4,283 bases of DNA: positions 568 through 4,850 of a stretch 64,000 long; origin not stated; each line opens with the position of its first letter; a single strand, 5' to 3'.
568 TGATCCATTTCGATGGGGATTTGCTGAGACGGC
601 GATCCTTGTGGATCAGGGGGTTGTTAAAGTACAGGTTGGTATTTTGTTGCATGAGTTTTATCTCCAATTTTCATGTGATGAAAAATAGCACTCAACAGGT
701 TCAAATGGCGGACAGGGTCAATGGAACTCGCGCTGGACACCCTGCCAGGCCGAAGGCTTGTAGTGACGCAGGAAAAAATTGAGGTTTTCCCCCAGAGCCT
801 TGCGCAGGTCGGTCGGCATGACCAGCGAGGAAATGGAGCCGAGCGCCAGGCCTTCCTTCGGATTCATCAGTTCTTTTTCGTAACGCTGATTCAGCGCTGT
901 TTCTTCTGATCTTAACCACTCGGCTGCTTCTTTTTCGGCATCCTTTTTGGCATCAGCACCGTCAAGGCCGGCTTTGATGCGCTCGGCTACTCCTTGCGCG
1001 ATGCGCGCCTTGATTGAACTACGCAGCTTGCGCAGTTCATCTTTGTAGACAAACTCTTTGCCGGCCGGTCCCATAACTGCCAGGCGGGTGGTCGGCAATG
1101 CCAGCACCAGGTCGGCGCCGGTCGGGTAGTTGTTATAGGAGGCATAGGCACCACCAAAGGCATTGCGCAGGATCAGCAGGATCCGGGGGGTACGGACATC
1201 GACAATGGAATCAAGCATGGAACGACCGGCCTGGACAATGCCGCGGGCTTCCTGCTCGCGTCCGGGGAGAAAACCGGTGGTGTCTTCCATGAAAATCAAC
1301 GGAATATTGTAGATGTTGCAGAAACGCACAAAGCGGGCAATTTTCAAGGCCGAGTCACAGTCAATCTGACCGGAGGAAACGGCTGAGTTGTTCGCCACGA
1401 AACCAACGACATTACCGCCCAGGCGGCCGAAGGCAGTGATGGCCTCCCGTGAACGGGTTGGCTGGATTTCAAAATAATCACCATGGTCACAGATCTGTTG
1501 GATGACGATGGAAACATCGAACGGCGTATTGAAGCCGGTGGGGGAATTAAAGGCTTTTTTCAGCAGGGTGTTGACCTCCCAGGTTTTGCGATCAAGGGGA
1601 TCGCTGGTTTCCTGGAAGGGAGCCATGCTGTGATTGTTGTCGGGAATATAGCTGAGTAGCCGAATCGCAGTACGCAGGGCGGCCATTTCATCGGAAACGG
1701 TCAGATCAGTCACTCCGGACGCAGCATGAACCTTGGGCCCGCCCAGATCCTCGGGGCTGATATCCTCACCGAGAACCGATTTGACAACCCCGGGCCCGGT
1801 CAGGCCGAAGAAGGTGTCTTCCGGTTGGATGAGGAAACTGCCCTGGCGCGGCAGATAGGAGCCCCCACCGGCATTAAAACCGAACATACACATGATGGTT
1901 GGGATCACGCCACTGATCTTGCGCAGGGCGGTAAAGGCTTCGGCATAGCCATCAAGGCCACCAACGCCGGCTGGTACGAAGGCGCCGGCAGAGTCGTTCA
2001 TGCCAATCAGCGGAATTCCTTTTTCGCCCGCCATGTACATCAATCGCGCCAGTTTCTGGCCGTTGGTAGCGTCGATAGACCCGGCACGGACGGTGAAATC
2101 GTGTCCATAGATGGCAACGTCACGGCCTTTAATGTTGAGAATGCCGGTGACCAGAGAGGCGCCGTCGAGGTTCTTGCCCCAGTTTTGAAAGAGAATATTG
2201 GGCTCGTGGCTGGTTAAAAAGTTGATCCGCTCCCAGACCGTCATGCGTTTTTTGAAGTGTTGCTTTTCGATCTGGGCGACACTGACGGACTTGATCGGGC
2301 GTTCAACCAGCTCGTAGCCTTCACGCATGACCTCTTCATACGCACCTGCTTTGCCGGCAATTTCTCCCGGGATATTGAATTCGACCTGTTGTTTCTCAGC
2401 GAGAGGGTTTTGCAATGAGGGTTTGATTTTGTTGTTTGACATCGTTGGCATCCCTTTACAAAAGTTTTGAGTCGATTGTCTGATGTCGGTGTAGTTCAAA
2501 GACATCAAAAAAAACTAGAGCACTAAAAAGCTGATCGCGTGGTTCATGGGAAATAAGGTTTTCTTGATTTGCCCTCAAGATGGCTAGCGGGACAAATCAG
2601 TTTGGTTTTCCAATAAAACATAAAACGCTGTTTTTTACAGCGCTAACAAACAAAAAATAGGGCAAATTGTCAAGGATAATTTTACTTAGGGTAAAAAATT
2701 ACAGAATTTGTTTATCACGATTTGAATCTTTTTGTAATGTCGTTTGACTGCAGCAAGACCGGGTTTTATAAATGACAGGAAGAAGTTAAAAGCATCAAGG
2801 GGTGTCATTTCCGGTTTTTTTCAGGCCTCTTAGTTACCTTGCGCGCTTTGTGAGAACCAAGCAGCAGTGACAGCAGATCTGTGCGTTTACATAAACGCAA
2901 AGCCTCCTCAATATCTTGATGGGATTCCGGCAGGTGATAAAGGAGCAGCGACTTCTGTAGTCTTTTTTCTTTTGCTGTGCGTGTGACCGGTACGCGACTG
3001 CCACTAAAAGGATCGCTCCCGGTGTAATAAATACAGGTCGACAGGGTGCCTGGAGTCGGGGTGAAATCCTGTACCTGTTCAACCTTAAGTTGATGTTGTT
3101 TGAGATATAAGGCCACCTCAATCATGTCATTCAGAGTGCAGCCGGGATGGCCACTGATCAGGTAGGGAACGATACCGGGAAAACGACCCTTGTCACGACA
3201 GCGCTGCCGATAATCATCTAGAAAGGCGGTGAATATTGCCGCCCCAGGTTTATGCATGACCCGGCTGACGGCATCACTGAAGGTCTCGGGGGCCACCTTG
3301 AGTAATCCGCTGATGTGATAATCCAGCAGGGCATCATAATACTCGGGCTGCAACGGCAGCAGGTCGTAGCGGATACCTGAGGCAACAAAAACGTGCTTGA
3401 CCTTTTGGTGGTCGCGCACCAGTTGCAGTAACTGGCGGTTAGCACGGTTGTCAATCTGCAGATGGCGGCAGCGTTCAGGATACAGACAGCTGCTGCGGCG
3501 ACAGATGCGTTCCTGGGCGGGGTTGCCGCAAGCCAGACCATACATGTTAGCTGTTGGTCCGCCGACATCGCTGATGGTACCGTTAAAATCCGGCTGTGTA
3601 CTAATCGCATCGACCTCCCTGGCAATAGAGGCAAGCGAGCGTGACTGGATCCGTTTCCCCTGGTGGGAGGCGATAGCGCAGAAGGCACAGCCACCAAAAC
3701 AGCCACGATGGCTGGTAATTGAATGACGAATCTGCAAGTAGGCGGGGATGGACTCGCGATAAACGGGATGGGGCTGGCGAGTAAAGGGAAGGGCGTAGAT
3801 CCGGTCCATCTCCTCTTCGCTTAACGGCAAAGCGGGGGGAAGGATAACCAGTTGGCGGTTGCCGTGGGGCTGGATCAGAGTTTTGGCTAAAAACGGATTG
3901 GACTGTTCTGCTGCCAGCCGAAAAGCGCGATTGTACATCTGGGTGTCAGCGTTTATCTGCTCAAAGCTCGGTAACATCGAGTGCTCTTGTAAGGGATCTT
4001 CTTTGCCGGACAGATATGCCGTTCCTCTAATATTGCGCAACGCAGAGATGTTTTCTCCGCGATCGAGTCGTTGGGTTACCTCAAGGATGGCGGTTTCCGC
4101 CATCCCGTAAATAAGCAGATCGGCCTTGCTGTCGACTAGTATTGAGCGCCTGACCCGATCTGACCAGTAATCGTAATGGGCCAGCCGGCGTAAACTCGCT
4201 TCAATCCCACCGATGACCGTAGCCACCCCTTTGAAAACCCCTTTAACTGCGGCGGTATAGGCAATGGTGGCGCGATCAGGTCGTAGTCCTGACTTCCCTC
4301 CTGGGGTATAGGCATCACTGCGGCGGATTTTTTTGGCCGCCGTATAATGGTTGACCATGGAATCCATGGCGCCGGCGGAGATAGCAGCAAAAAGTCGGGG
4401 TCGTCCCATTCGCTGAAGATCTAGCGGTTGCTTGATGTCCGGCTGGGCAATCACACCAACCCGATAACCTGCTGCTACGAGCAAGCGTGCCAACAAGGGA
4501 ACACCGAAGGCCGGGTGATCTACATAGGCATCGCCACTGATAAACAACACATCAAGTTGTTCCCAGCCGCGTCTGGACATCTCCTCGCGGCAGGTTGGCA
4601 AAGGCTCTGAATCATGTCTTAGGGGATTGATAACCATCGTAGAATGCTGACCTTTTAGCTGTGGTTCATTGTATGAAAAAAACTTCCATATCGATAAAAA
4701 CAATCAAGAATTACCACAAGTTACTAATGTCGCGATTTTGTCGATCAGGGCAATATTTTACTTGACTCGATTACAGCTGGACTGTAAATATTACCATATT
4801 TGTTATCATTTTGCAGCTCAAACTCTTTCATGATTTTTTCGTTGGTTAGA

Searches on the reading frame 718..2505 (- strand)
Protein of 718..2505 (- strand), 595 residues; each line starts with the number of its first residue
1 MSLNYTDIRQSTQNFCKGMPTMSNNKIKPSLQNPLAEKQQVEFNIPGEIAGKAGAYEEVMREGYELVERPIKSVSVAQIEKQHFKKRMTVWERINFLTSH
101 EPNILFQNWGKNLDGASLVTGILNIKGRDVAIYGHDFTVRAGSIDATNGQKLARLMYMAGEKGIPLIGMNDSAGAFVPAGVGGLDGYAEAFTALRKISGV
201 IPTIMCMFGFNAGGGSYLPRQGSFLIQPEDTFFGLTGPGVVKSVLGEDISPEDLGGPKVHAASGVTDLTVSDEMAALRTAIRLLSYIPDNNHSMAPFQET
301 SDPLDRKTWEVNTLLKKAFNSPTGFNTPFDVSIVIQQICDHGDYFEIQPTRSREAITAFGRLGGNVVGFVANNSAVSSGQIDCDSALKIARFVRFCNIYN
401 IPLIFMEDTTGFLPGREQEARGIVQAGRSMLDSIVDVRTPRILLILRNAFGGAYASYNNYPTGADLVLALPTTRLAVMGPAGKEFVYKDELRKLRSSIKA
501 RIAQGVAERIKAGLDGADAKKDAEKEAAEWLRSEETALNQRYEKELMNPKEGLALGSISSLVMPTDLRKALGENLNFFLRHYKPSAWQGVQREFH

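Call 37: search_protein_families(library=pfam, proteins=[window:718-2505:-], max_evalue=0.00001)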
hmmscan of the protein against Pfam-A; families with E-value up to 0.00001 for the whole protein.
window:718-2505:- (595 aa): 2 families
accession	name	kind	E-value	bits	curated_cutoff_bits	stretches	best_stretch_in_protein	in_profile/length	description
PF01039.27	Carboxyl_trans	-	3.1e-105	353.1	22.3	1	82-577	2-477/493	Carboxyl transferase domain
PF03255.19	ACCA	-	6e-08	32.6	23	0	388-455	135-203/310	Acetyl co-enzyme A carboxylase carboxyltransferase-like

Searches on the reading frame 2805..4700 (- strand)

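Call 37: search_protein_families(library=pfam, proteins=[window:2805-4700:-], max_evalue=0.00001)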
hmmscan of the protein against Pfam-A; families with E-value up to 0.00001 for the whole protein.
window:2805-4700:- (631 aa): 3 families
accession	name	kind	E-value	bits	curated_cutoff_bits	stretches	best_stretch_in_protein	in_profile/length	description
PF08497.15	Radical_SAM_N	-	1.3e-126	422.4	25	1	34-327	2-301/301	Radical SAM N-terminal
PF11842.13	DUF3362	-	6.6e-16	59.3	27.6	1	541-610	1-75/151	Domain of unknown function (DUF3362)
PF04055.27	Radical_SAM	-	1.1e-08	35.9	29.5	1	330-530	3-163/166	Radical SAM superfamily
